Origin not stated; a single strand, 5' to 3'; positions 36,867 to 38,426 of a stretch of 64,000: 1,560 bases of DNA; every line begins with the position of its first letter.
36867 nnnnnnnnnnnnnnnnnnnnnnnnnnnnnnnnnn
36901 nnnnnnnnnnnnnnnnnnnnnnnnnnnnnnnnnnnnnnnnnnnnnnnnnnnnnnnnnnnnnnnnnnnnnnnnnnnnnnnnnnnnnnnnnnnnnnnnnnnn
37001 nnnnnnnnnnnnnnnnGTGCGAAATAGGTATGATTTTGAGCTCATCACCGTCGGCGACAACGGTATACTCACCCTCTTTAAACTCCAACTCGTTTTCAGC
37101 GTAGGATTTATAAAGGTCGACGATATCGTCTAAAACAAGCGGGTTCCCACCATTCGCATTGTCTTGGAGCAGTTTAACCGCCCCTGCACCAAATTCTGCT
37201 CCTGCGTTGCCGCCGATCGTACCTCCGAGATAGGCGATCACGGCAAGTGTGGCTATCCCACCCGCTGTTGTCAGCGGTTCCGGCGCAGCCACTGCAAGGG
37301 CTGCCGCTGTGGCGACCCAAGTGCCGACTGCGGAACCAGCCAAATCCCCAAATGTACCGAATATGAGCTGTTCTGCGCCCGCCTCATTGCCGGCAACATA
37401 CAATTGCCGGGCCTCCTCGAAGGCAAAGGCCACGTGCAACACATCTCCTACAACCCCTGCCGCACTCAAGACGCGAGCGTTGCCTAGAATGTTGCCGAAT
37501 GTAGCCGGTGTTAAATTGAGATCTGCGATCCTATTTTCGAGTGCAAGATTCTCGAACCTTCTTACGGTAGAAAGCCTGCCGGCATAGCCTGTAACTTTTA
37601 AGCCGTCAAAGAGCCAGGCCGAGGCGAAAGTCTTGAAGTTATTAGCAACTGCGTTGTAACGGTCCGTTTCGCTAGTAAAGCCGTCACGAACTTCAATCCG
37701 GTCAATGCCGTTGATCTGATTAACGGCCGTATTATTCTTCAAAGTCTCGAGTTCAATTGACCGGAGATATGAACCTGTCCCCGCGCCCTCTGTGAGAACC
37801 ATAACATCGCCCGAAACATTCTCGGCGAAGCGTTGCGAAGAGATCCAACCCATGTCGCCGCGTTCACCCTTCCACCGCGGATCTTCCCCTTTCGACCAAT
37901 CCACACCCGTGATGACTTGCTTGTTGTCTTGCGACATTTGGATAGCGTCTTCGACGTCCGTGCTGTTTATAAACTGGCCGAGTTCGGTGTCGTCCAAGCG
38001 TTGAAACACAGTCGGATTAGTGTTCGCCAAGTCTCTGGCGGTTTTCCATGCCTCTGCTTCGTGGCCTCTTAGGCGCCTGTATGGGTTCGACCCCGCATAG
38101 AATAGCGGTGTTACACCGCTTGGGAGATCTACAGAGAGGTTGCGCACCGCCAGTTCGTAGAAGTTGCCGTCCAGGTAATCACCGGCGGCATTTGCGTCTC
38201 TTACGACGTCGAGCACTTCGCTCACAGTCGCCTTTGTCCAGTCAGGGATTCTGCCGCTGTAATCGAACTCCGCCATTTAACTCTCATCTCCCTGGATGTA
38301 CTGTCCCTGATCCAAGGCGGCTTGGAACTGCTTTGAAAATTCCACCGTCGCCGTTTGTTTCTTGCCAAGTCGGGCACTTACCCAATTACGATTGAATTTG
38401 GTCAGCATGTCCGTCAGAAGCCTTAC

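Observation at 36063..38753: Hint-domain, glycine-zipper polymorphic-toxin-like protein with a coupled 158-aa partner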

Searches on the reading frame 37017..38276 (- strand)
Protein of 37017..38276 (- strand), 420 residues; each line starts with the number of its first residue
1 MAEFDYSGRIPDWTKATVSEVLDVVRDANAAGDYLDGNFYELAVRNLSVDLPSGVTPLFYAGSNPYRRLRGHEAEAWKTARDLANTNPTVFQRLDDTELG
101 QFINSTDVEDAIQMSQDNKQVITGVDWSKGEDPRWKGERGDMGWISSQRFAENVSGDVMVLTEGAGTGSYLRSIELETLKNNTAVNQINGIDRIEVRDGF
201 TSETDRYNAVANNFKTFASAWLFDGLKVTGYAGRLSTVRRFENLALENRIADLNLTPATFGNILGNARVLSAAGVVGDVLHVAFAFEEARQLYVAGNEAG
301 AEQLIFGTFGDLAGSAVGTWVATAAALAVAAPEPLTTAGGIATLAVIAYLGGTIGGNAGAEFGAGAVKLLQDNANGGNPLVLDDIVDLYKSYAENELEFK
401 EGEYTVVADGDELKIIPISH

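Call 72: predict_structure(alignment_id=A5)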
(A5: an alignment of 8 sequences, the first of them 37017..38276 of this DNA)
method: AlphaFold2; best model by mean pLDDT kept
length: 420 residues; sequences in the alignment: 8
mean_pLDDT: 52.1   pTM: 0.35
mean pLDDT of the five models: 52.1, 52.0, 51.8, 51.0, 50.7
residues with pLDDT >= 90: 12; 70-90: 75; 50-70: 81; < 50: 252
segments of 3 or more residues with pLDDT < 50: 53-67, 69-76, 123-125, 128-146, 163-171, 217-295, 299-386, 396-420
pLDDT, mean of each block of 10 residues (from residue 1): 83 87 93 78 70 48 45 45 54 65 77 67 48 40 47 59 45 65 73 84 71 53 33 36 35 36 34 38 46 47 44 39 34 34 40 37 46 43 46 48 40 36
secondary structure, 60 per line:
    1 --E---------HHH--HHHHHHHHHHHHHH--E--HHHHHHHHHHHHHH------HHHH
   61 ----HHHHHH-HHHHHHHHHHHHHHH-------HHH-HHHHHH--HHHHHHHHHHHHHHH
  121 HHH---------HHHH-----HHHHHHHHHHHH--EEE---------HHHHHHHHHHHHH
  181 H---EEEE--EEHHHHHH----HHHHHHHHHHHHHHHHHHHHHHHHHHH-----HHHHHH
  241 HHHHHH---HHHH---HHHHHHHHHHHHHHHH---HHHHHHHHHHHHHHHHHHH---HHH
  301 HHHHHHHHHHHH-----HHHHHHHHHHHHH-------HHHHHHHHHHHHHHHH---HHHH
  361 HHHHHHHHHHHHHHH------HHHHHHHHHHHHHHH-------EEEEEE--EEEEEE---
elements in order: H18-31 H37-50 H57-60 H65-70 H72-86 H98-103 H106-123 H133-136 H142-153 E156-158 H168-181 E185-188 H193-198 H203-229 H235-246 H250-253 H257-272 H276-294 H298-312 H318-330 H338-353 H357-375 H382-396 E404-409 E412-417

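Call 103: fold_search(model_id=the predicted structure, library=pdb)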
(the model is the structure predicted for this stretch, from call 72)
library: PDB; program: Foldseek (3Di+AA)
matches with E <= 10: 70; with E <= 0.001: 0
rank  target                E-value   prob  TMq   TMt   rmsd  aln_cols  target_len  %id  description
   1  4a0c_A                2.5e-01  0.14  0.13  0.08  20.5       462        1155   10  Structure of the CAND1-CUL4B-RBX1 complex (released 2011-11-30)
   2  6sga_F2               1.0e+00  0.08  0.12  0.07  19.7       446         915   10  Body domain of the mt-SSU assemblosome from Trypanosoma brucei (released 2019-09-18)
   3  8or3_C                1.2e+00  0.07  0.13  0.08  19.9       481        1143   11  CAND1-CUL1-RBX1-SKP1-SKP2-DCNL1 (released 2023-06-28)
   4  8or2_C                1.5e+00  0.06  0.13  0.07  20.0       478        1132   12  CAND1-CUL1-RBX1-DCNL1 (released 2023-06-28)
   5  1u6g_C                1.7e+00  0.08  0.17  0.08  20.3       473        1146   10  Crystal Structure of The Cand1-Cul1-Roc1 Complex (released 2004-12-14)
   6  4eba_E                1.8e+00  0.08  0.16  0.13  20.2       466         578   11  Crystal structure of the Rna14-Rna15 complex (released 2012-05-02)
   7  7vci_I                1.8e+00  0.04  0.11  0.06  24.4       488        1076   12  Structure of Xenopus laevis NPC nuclear ring asymmetric unit (released 2022-02-02)
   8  7r5k_K0               2.5e+00  0.06  0.13  0.07  23.1       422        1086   14  Human nuclear pore complex (constricted) (released 2022-06-22)
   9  7rdr_A                3.4e+00  0.04  0.13  0.12  20.3       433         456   13  Circular tandem repeat protein with novel repeat topology and enhanced subunit contact surfaces (released 2021-09-01)
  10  7z8j_f                3.4e+00  0.04  0.13  0.09  23.6       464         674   12  Cytoplasmic dynein (A2) bound to BICDR1 (released 2022-07-27)
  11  5g04_O                3.6e+00  0.04  0.14  0.10  21.9       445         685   11  Structure of the human APC-Cdc20-Hsl1 complex (released 2016-05-25)
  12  3vvs_A                3.6e+00  0.04  0.14  0.13  26.4       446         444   11  Crystal structure of MATE in complex with MaD3S (released 2013-04-03)
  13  4a1s_B                3.8e+00  0.05  0.12  0.14  18.6       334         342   14  Crystallographic structure of the Pins:Insc complex (released 2012-03-28)
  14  5l9u_O                3.9e+00  0.05  0.14  0.10  21.4       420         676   10  Model of human Anaphase-promoting complex/Cyclosome (APC/C-CDH1) with a cross linked Ubiquitin variant-substrate-UBE2C (released 2016-09-14)
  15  5a7d_G                4.1e+00  0.04  0.13  0.15  18.6       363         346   15  Tetrameric assembly of LGN with Inscuteable (released 2016-08-03)
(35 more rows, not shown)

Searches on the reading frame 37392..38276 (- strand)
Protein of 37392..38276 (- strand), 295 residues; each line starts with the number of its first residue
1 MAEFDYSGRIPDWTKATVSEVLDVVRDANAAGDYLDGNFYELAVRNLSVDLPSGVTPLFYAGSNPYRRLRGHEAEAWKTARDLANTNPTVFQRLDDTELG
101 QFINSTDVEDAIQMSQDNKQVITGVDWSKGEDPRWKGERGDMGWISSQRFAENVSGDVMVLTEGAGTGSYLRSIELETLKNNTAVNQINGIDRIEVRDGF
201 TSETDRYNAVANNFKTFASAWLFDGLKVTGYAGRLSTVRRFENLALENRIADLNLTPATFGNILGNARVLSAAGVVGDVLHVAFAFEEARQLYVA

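Call 45: find_homologous_proteins(query=window:37392-38276:-, max_evalue=0.01)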
Query window:37392-38276:-: 2016 candidates shared short words with the query, none scored E <= 0.01.
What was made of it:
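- Tried and rejected: The N-domain alone found nothing (call 45).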

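Call 86: search_solved_structures(query=A7, max_evalue=10, show_alignments=3)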
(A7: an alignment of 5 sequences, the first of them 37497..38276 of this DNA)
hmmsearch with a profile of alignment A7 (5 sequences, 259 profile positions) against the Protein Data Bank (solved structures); distinct sequences matched with E-value up to 10: 43.
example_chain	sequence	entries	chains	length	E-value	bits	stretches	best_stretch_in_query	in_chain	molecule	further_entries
9ouf_A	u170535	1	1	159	1.3e-07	34.5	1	123-175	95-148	Ribonuclease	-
9ro8_A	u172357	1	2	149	3.7e-07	33.1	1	120-174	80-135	ADP-ribosylcyclase toxin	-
1lbe_A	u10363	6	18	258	6.8e-05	25.6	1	5-167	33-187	ADP RIBOSYL CYCLASE | ADP-ribosyl cyclase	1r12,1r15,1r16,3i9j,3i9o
3zwo_A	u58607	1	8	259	6.9e-05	25.6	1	5-167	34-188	ADP-RIBOSYL CYCLASE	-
3zwm_A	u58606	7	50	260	7e-05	25.6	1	5-167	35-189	ADP-RIBOSYL CYLCASE | ADP-RIBOSYL CYCLASE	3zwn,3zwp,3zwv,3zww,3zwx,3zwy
5bnf_A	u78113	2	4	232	0.0012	21.6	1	118-162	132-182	Uncharacterized protein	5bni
1r0s_A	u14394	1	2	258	0.0017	21.1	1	5-164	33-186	ADP-ribosyl cyclase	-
3i9k_A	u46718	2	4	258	0.0018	21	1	5-164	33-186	ADP-ribosyl cyclase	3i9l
9vxl_A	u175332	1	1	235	0.003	20.3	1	118-164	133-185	ADP-ribosyl cyclase/cyclic ADP-ribose hydrolase 1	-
8zye_A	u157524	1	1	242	0.0031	20.2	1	118-164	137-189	ADP-ribosyl cyclase/cyclic ADP-ribose hydrolase 1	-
1yh3_A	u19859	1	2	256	0.0034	20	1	118-164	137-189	ADP-ribosyl cyclase 1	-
1zvm_A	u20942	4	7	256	0.0034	20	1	118-164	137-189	ADP-ribosyl cyclase 1 | ADP-ribosyl cyclase/cyclic ADP-ribose hydrolase 1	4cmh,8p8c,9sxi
6edr_A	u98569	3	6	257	0.0035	20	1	118-164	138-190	ADP-ribosyl cyclase/cyclic ADP-ribose hydrolase 1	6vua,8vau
4xjs_A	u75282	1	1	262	0.0036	20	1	118-164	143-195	ADP-ribosyl cyclase/cyclic ADP-ribose hydrolase 1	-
8byu_A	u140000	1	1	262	0.0036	20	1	118-164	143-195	ADP-ribosyl cyclase/cyclic ADP-ribose hydrolase 1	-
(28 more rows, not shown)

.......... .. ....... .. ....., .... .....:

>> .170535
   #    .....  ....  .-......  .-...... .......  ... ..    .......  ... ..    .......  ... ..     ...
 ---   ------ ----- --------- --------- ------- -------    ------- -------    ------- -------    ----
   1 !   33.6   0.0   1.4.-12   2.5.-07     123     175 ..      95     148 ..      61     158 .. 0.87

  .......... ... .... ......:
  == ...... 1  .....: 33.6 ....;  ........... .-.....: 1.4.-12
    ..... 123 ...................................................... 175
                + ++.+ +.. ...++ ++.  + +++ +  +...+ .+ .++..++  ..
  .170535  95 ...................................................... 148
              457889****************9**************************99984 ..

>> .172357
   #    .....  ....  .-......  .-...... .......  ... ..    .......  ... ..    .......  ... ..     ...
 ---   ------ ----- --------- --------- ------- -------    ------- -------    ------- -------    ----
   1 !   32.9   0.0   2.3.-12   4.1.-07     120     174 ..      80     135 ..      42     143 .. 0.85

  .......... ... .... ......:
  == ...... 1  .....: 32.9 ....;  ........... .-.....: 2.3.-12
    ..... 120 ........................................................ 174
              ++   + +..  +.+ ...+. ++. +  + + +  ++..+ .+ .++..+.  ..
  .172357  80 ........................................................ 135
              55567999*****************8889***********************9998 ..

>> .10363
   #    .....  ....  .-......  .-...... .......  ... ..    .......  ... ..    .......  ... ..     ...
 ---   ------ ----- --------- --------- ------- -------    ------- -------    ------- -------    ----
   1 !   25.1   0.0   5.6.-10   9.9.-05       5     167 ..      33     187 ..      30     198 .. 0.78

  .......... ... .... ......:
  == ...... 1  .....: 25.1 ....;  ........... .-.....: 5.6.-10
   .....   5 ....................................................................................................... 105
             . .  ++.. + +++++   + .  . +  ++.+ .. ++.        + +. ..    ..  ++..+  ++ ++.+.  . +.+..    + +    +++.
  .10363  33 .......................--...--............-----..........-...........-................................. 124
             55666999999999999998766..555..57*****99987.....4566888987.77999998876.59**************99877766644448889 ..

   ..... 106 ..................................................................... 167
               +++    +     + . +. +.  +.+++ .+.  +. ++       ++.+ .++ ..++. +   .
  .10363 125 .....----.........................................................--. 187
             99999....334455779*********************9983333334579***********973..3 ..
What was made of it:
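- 37632..38276 (-): aa 1-~215: ADP-ribosyl cyclase (CD38/ARC)-like toxin domain; invariant E175 (codon 37752-37754) aligns with the catalytic-Glu motif IELPRL of the solved ARC toxins. Profile A7 against PDB: 9ouf (Tac1) 1.3e-7, 9ro8 (ARCtox) 3.7e-7, Aplysia cyclase 6.8e-5 over 160 residues, CD38 ~3e-3 (call 86).
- On ADP-ribosyl cyclase (ARC/CD38) toxins: Profile hits 1.3e-7 and 3.7e-7 (toxins), 6.8e-5 (Aplysia, 160 residues), ~3e-3 (CD38) (call 86).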

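Call 106: search_solved_structures(query=A10, max_evalue=10, show_alignments=2)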
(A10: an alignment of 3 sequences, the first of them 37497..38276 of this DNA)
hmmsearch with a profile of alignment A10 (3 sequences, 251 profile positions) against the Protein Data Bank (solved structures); distinct sequences matched with E-value up to 10: 4.
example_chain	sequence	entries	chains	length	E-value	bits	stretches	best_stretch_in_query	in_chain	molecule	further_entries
9ouf_A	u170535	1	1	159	0.00066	22.4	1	127-174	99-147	Ribonuclease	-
9ro8_A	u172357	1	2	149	0.0013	21.4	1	126-174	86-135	ADP-ribosylcyclase toxin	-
3mkq_B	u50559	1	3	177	0.35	13.5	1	10-87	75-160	Coatomer subunit alpha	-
9n9p_D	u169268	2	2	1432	0.84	12.2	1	135-171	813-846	DNA-directed RNA polymerase subunit beta'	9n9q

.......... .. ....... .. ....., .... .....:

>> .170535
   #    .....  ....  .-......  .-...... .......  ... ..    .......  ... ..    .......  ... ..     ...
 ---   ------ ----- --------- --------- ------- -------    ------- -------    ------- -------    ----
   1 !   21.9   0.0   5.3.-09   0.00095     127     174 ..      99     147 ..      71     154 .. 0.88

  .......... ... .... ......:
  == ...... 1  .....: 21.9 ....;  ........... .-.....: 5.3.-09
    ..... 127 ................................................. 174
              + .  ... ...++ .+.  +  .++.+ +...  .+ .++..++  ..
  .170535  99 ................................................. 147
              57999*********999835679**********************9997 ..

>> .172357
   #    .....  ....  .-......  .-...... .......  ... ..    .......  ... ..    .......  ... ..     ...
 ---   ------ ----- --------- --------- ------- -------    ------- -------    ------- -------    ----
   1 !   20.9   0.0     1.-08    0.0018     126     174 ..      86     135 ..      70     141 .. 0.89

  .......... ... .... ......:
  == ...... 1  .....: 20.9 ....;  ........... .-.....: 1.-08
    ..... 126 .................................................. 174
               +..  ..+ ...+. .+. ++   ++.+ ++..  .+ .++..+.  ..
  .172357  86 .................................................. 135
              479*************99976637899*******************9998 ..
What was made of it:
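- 37632..38276 (-): Reduced profile (query plus 2 closest relatives): the same two toxins remain on top, 6.6e-4 and 1.3e-3 (call 106).
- On ADP-ribosyl cyclase (ARC/CD38) toxins: Robust to a reduced profile (call 106).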

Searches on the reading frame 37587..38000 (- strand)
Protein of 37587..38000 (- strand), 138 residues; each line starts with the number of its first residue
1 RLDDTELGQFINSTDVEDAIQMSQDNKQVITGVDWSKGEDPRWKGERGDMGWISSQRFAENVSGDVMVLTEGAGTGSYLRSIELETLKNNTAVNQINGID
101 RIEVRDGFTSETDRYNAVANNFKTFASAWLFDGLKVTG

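Call 104: search_solved_structures(query=window:37587-38000:-, max_evalue=10, show_alignments=3)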
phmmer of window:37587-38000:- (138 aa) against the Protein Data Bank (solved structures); distinct sequences matched with E-value up to 10: 6.
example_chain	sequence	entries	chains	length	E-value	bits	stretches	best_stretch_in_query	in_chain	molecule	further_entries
4fx7_A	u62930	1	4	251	0.00019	24.8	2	59-116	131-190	Imidazole glycerol phosphate synthase subunit HisF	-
3og3_A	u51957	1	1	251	0.016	18.6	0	59-116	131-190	Imidazole glycerol phosphate synthase subunit hisF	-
2w6r_A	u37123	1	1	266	0.016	18.6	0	59-116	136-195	IMIDAZOLE GLYCEROL PHOSPHATE SYNTHASE SUBUNIT HISF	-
3tdn_A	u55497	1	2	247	0.034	17.5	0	59-116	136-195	FLR SYMMETRIC ALPHA-BETA TIM BARREL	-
4j9j_A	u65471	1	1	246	0.036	17.5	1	59-116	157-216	Imidazole glycerol phosphate synthase subunit HisF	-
9n9p_D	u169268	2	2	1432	0.56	13.6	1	49-98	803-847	DNA-directed RNA polymerase subunit beta'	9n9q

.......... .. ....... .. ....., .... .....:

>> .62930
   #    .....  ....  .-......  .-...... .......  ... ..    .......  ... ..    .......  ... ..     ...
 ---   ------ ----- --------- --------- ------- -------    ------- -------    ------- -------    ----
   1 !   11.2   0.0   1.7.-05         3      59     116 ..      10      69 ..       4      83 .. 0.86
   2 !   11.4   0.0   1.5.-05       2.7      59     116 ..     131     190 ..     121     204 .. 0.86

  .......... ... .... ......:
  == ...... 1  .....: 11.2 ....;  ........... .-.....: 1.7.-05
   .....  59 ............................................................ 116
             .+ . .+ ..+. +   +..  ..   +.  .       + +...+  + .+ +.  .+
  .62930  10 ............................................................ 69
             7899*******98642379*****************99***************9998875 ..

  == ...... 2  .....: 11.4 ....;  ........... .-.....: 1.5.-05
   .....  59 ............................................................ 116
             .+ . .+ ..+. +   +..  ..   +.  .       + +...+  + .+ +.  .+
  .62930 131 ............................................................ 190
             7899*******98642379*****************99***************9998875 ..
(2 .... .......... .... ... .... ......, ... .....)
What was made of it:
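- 37632..38276 (-): The query alone gives no ARC hit (call 104).
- On ADP-ribosyl cyclase (ARC/CD38) toxins: The query alone is not sufficient (call 104).
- ARC homology is seen only at profile level (call 104).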
